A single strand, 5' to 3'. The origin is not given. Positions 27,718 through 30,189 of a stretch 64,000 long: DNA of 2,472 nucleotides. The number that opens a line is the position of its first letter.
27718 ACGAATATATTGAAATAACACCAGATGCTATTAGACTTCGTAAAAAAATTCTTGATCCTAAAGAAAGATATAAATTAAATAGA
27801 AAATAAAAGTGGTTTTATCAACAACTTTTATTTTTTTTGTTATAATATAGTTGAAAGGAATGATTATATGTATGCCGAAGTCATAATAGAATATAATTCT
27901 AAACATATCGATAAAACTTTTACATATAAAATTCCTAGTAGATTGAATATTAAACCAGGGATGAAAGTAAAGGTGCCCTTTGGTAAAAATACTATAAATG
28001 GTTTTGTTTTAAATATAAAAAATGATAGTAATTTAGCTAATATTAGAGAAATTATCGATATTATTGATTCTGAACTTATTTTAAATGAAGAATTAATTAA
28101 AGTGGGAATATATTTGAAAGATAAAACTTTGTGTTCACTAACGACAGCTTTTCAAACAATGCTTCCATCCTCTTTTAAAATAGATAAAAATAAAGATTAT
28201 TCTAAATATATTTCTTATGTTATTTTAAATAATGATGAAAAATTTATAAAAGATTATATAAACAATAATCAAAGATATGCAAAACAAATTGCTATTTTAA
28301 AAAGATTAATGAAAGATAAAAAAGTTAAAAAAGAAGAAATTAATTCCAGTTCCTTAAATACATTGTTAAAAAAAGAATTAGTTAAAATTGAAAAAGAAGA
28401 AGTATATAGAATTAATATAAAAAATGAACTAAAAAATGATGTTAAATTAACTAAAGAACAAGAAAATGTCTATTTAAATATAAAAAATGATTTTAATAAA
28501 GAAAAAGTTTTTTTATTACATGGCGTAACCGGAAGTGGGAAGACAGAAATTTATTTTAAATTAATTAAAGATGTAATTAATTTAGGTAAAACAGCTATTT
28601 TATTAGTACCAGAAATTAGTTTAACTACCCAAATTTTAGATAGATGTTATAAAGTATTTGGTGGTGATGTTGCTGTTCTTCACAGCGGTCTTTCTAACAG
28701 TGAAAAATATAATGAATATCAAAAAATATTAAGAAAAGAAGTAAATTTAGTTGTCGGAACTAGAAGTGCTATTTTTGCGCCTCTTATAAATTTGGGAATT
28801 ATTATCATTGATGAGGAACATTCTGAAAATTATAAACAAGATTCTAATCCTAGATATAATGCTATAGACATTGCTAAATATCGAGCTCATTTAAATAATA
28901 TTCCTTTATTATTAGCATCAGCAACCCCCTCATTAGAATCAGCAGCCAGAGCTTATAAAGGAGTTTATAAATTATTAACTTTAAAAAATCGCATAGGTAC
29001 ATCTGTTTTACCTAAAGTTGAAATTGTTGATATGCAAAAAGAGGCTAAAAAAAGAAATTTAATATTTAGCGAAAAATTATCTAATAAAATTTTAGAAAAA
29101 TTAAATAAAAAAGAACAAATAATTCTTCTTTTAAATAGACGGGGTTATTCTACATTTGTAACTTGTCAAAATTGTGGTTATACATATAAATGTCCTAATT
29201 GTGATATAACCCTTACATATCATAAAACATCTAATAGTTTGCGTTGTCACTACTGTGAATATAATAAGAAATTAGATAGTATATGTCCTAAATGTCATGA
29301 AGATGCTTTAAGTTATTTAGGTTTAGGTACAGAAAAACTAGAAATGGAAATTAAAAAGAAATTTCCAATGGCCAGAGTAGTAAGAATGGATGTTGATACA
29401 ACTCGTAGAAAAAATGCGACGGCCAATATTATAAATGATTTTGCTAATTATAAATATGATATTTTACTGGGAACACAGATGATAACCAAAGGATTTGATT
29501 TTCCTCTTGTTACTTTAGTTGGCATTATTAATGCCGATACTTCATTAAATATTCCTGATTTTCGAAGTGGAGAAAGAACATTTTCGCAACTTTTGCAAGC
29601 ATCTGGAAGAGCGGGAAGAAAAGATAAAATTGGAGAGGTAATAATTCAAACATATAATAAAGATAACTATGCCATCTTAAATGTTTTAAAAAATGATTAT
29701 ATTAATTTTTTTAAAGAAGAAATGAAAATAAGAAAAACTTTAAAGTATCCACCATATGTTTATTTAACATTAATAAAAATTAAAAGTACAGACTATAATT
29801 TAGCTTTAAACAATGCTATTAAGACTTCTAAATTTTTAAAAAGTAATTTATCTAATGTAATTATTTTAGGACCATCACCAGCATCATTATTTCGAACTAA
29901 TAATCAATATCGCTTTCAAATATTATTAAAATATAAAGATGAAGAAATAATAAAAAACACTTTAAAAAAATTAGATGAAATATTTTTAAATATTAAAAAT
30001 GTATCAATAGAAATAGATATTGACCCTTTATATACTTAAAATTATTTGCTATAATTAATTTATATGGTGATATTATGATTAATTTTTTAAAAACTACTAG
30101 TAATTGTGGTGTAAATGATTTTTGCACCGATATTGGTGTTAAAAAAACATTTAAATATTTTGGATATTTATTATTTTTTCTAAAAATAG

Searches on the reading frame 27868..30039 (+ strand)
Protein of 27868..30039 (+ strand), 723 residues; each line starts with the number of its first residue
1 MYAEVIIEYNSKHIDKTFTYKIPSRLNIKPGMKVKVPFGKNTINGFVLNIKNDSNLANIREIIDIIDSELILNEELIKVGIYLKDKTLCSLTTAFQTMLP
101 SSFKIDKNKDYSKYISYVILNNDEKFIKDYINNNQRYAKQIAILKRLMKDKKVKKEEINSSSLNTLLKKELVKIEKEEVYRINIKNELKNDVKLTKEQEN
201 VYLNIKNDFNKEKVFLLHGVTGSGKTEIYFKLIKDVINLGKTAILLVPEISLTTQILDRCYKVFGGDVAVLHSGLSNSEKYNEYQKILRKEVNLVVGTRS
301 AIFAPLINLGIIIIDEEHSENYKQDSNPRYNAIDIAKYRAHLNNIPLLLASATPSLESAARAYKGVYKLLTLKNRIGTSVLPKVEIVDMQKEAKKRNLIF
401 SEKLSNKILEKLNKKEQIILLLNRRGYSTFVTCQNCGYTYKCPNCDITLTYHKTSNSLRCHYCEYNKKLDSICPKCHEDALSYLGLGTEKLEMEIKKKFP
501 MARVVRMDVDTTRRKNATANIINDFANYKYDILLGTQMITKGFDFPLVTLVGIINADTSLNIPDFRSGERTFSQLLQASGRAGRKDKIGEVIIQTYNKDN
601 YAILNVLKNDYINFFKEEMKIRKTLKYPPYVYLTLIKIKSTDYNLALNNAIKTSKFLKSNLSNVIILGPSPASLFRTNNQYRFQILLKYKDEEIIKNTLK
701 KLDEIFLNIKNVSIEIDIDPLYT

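Call 68: search_protein_families(library=ncbifam, proteins=[window:27868-30039:+], max_evalue=1e-30)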
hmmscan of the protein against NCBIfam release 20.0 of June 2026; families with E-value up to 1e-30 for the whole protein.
window:27868-30039:+ (723 aa): 13 families
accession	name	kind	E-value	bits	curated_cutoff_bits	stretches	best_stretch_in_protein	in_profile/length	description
NF004066.1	PRK05580.1-3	equivalog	8.3e-256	851.2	813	1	135-722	185-787/788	primosomal protein N'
NF004068.0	PRK05580.1-5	equivalog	7.8e-212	705.5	1249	1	143-719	204-788/795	primosomal protein N'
TIGR00595.1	priA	equivalog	3.2e-190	633.1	230.35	1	216-721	1-509/509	replication restart helicase PriA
NF004067.0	PRK05580.1-4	equivalog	5.4e-185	616.9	763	1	14-721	14-734/737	primosomal protein N'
NF004065.0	PRK05580.1-1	equivalog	4e-170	567.5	858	1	14-721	12-729/731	primosomal protein N'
NF004070.0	PRK05580.2-2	equivalog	1.1e-166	556.1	921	1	13-721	21-726/729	primosomal protein N'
NF004072.0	PRK05580.2-4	equivalog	8.3e-141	470.4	1030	1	186-720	111-644/648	primosomal protein N'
NF004071.0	PRK05580.2-3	equivalog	2.4e-135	452.3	1105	1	13-720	25-731/735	primosomal protein N'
NF004069.0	PRK05580.2-1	equivalog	7.8e-135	450.7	767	1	182-721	100-609/612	primosomal protein N'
NF011453.0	PRK14873.1-3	equivalog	3.2e-52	177.5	812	1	231-689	190-617/653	primosome assembly protein PriA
NF011452.0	PRK14873.1-2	equivalog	8.6e-41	139.9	980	0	234-637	220-615/708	primosomal protein N'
NF011455.0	PRK14873.1-5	equivalog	1.5e-34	119.3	969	0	231-637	180-585/675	primosomal protein N'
NF011454.0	PRK14873.1-4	equivalog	4.8e-32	111.1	951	0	234-640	166-566/651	primosomal protein N'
